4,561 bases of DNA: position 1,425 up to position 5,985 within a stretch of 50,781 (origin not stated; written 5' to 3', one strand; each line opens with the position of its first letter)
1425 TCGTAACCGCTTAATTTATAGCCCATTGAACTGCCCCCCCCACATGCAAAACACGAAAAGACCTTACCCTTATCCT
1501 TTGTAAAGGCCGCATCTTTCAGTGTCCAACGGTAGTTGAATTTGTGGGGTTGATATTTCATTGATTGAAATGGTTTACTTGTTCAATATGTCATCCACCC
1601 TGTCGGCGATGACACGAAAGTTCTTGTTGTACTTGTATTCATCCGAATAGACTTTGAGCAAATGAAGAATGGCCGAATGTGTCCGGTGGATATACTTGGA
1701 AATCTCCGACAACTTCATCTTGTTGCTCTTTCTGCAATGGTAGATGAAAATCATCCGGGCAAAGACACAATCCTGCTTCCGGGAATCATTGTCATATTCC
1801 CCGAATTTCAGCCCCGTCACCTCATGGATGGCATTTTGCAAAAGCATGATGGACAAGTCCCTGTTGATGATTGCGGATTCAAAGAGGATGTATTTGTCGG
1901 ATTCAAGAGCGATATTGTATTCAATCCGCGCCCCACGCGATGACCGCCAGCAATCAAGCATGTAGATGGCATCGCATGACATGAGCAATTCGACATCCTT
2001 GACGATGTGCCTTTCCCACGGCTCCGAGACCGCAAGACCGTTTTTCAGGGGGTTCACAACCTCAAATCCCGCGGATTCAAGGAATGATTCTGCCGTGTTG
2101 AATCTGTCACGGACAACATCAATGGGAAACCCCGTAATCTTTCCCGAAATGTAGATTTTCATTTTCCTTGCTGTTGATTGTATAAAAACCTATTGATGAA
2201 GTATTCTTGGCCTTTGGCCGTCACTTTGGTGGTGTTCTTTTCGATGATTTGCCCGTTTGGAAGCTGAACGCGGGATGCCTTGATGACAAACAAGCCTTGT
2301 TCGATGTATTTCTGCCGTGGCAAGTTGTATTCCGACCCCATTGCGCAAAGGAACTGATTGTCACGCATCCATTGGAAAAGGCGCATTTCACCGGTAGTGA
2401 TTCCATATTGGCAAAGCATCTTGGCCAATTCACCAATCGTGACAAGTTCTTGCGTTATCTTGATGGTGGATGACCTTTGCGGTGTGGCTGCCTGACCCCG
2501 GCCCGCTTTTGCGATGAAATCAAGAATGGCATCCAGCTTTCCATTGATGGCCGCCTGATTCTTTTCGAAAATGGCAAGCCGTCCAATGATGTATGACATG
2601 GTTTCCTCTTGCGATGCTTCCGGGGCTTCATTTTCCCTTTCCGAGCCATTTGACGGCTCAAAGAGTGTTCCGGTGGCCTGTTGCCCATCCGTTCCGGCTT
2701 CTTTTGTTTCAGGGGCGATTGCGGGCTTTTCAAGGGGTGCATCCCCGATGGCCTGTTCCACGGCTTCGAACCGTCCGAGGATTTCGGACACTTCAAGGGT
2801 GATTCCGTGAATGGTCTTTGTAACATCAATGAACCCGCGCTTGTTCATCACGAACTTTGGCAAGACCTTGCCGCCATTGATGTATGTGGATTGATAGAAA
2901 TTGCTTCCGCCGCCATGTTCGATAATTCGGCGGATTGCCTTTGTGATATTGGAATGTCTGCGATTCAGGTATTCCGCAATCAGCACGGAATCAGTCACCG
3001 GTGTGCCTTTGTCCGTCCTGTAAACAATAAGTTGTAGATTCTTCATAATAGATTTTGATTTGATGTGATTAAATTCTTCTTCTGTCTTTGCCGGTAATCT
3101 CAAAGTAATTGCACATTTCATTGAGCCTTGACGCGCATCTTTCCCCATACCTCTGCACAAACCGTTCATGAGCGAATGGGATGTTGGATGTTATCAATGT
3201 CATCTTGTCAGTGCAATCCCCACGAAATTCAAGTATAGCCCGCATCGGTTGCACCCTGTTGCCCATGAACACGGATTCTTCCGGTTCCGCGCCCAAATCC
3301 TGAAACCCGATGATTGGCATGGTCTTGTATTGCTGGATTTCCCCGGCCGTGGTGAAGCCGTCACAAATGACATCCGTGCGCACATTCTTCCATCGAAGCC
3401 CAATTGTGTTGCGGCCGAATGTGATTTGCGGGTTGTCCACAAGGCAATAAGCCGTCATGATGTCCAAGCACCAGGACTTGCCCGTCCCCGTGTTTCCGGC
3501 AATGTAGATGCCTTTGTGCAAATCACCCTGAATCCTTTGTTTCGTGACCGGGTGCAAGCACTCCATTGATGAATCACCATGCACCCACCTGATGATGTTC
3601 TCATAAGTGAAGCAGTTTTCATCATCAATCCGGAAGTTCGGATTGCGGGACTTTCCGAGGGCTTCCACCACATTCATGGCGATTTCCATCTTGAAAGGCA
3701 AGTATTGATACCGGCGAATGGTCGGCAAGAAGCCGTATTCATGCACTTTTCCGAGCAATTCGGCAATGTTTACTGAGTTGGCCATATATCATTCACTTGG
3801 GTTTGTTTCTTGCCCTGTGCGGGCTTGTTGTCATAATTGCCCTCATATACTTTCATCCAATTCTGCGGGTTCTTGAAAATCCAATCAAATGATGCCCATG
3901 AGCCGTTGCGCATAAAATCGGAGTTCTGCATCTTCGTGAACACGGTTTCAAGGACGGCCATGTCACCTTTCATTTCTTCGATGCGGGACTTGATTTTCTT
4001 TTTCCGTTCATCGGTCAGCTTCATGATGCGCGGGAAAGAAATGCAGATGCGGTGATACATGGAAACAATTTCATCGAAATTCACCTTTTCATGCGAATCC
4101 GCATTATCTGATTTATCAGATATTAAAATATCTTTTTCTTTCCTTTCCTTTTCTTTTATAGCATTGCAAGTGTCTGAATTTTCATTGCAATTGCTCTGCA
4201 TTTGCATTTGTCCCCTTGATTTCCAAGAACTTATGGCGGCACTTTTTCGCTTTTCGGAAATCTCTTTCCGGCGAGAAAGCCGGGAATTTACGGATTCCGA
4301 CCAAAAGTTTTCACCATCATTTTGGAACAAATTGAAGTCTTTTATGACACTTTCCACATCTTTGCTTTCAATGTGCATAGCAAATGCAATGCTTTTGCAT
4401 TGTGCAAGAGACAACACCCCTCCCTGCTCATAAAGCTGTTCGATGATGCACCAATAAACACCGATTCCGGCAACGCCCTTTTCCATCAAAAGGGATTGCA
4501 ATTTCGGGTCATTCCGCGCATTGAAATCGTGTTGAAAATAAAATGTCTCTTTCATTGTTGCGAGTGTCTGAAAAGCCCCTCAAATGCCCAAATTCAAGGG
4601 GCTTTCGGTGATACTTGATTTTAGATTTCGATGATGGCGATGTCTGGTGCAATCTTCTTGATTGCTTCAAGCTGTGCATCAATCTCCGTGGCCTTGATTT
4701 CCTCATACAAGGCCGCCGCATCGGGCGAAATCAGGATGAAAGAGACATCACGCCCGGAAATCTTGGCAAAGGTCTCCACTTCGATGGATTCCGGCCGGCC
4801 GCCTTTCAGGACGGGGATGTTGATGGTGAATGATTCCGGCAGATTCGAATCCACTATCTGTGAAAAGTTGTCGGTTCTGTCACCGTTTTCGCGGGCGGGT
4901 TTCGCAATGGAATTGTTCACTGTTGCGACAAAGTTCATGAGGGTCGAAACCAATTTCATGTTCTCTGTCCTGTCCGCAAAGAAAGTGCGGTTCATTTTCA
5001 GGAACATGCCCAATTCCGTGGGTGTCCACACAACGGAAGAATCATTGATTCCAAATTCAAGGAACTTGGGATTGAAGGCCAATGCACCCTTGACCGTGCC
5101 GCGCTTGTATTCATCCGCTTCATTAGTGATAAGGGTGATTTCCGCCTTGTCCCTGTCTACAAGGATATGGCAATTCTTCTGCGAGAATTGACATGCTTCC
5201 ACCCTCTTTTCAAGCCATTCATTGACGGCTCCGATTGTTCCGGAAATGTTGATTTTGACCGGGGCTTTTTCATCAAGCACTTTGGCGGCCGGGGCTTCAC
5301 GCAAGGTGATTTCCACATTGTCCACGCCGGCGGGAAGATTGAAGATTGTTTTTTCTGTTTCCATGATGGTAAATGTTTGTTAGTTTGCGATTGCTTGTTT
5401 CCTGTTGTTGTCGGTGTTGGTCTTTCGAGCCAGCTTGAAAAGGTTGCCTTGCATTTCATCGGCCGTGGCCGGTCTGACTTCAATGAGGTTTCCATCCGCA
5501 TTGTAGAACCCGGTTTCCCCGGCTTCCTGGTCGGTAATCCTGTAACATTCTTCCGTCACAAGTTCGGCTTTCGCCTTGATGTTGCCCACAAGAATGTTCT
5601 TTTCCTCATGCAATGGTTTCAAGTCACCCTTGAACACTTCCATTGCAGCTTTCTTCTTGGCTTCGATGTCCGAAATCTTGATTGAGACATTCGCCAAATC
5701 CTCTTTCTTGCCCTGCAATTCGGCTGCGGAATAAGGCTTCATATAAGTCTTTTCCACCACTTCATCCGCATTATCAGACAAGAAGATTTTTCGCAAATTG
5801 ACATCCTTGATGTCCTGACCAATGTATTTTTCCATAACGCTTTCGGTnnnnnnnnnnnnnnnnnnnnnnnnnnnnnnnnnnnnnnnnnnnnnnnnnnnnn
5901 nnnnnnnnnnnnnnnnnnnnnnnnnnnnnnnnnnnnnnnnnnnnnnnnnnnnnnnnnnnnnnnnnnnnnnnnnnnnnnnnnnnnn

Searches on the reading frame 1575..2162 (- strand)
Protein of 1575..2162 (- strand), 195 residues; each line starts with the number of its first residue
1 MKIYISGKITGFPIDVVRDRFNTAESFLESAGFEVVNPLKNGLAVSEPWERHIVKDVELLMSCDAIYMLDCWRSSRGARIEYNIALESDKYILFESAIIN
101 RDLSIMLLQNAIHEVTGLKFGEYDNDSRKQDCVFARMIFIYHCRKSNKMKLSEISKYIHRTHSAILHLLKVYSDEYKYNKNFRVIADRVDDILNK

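Call 16: search_protein_families(library=pfam, proteins=[window:1575-2162:-], max_evalue=0.01)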
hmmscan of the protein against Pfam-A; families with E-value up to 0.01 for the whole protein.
window:1575-2162:- (195 aa): 2 families
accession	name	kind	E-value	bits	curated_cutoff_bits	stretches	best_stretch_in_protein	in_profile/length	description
PF14359.12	DUF4406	-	5.8e-20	71.9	22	1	1-93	1-90/91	Domain of unknown function (DUF4406)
PF08299.17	Bac_DnaA_C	-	4.4e-10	39.9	31.5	1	108-169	4-66/69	Bacterial dnaA protein helix-turn-helix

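Call 31: search_protein_families(library=phrogs, proteins=[window:1575-2162:-], max_evalue=0.001)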
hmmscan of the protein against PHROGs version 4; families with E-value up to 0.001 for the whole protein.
window:1575-2162:- (195 aa): 4 families
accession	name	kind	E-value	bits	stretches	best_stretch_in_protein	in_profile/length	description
phrog_5781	-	unknown function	4.8e-29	102.4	1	1-193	6-187/220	-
phrog_355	-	DNA, RNA and nucleotide metabolism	7.9e-20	72.3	1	1-97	75-174/249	nucleoside 2-deoxyribosyltransferase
phrog_12019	-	other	9.3e-09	36.3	1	17-88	30-105/241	MazG-like pyrophosphatase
phrog_15484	-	other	8.5e-06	26.6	1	3-91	153-241/253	hydrolase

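Call 66: search_protein_families(library=ncbifam, proteins=[window:1575-2162:-], max_evalue=0.01)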
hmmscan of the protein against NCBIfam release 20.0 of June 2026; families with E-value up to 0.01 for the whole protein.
window:1575-2162:- (195 aa): 3 families
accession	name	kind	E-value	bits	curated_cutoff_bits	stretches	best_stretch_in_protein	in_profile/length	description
TIGR00362.1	DnaA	equivalog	2.4e-08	33.5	343.9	1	79-183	325-427/437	chromosomal replication initiator protein DnaA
NF001154.0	PRK00149.3-3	equivalog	2.6e-06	26.7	410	1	110-193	373-458/462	chromosomal replication initiator protein DnaA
NF009087.0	PRK12422.1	equivalog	0.0042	16.3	657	1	124-192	373-439/455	chromosomal replication initiator protein DnaA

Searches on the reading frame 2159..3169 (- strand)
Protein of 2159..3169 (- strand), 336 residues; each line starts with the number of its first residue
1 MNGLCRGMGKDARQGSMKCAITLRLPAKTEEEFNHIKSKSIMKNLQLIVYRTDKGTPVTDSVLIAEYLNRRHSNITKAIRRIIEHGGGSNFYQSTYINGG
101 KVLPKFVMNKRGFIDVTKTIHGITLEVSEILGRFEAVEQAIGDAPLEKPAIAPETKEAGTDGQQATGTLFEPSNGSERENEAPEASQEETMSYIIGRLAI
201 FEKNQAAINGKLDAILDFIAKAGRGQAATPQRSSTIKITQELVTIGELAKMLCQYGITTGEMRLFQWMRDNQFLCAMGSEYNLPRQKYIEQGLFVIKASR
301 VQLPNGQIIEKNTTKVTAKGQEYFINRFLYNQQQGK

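Call 16: search_protein_families(library=pfam, proteins=[window:2159-3169:-], max_evalue=0.01)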
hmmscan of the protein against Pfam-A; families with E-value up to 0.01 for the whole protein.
window:2159-3169:- (336 aa): 2 families
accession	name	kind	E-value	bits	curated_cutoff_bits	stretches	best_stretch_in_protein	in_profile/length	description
PF03374.19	ANT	-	7.6e-21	74.9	25.3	1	240-329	21-106/108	Phage antirepressor protein KilAC domain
PF09669.15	Phage_pRha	-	7.9e-08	33.2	29.9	1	59-117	1-67/91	Phage regulatory protein Rha (Phage_pRha)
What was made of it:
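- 2159..3169 (-): Rha plus KilAC/ANT antirepressor-like protein in the early operon. It is a possible antagonist of a repressor that lacks a cleavage domain. call 16 (inference)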

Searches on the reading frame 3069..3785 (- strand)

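Call 48: search_protein_families(library=phrogs, proteins=[window:3069-3785:-], max_evalue=0.001)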
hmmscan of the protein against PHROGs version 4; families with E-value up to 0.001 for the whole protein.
window:3069-3785:- (238 aa): 2 families
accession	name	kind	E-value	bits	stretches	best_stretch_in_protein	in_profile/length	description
phrog_50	-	DNA, RNA and nucleotide metabolism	4.3e-09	37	1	90-237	369-511/570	DnaC-like helicase loader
phrog_3277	-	DNA, RNA and nucleotide metabolism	2.7e-08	34.8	1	89-237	9-154/168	DnaC-like helicase loader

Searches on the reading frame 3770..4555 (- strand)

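Call 48: search_protein_families(library=phrogs, proteins=[window:3770-4555:-], max_evalue=0.001)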
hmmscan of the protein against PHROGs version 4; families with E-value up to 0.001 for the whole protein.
window:3770-4555:- (261 aa): 12 families
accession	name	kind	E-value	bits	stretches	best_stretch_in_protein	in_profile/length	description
phrog_10469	-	DNA, RNA and nucleotide metabolism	3.5e-24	86.7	1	54-254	65-285/305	DnaD-like helicase loader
phrog_19658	-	DNA, RNA and nucleotide metabolism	1.6e-20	74.8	1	128-252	134-260/283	replication initiation protein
phrog_2562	-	DNA, RNA and nucleotide metabolism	2.9e-18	67.5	1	6-245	11-263/290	replication initiation protein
phrog_345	-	DNA, RNA and nucleotide metabolism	9.4e-17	62.6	1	100-245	145-293/297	replication initiation O-like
phrog_38715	-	unknown function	2.9e-13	51.1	1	6-120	5-121/269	-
phrog_21472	-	unknown function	3.4e-11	44.3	1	32-140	27-133/299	-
phrog_5810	-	DNA, RNA and nucleotide metabolism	8.2e-10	39.7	1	112-243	121-268/268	replication initiation protein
phrog_20981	-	unknown function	3.1e-06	28.1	1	6-127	3-129/293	-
phrog_24189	-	unknown function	2.7e-05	25.3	1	6-45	18-57/151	-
phrog_9327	-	DNA, RNA and nucleotide metabolism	3.6e-05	24.5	1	31-186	26-186/276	primosomal protein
phrog_22470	-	DNA, RNA and nucleotide metabolism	0.00013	21.9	1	158-242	245-339/340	replication protein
phrog_3988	-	unknown function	0.00051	20.5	1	110-198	50-138/284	-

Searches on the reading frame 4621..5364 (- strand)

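Call 48: search_protein_families(library=phrogs, proteins=[window:4621-5364:-], max_evalue=0.001)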
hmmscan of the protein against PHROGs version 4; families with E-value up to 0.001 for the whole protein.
window:4621-5364:- (247 aa): 1 family
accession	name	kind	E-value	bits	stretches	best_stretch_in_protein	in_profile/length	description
phrog_11501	-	unknown function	4.7e-85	285.8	1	13-247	17-249/249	-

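Call 67: search_protein_families(library=pfam, proteins=[window:4621-5364:-], max_evalue=0.1)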
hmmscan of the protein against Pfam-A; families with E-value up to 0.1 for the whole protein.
window:4621-5364:- (247 aa): 1 family
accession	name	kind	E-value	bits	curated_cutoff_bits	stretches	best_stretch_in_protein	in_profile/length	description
PF10065.14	DUF2303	-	0.039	13.6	26.6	0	173-232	198-256/269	Uncharacterized conserved protein (DUF2303)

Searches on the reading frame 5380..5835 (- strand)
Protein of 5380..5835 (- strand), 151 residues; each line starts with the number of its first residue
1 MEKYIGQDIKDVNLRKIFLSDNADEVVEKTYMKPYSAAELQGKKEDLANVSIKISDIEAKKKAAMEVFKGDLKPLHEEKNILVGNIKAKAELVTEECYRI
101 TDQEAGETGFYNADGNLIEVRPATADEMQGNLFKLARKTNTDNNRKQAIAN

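Call 48: search_protein_families(library=phrogs, proteins=[window:5380-5835:-], max_evalue=0.001)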
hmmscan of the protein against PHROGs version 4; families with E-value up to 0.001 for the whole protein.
window:5380-5835:- (151 aa): 1 family
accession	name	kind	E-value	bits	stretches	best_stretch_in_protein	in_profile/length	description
phrog_12688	-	unknown function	1.4e-46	158.8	1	1-143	1-142/142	-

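Call 67: search_protein_families(library=pfam, proteins=[window:5380-5835:-], max_evalue=0.1)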
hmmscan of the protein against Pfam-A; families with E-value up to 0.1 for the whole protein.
window:5380-5835:- (151 aa): 0 families
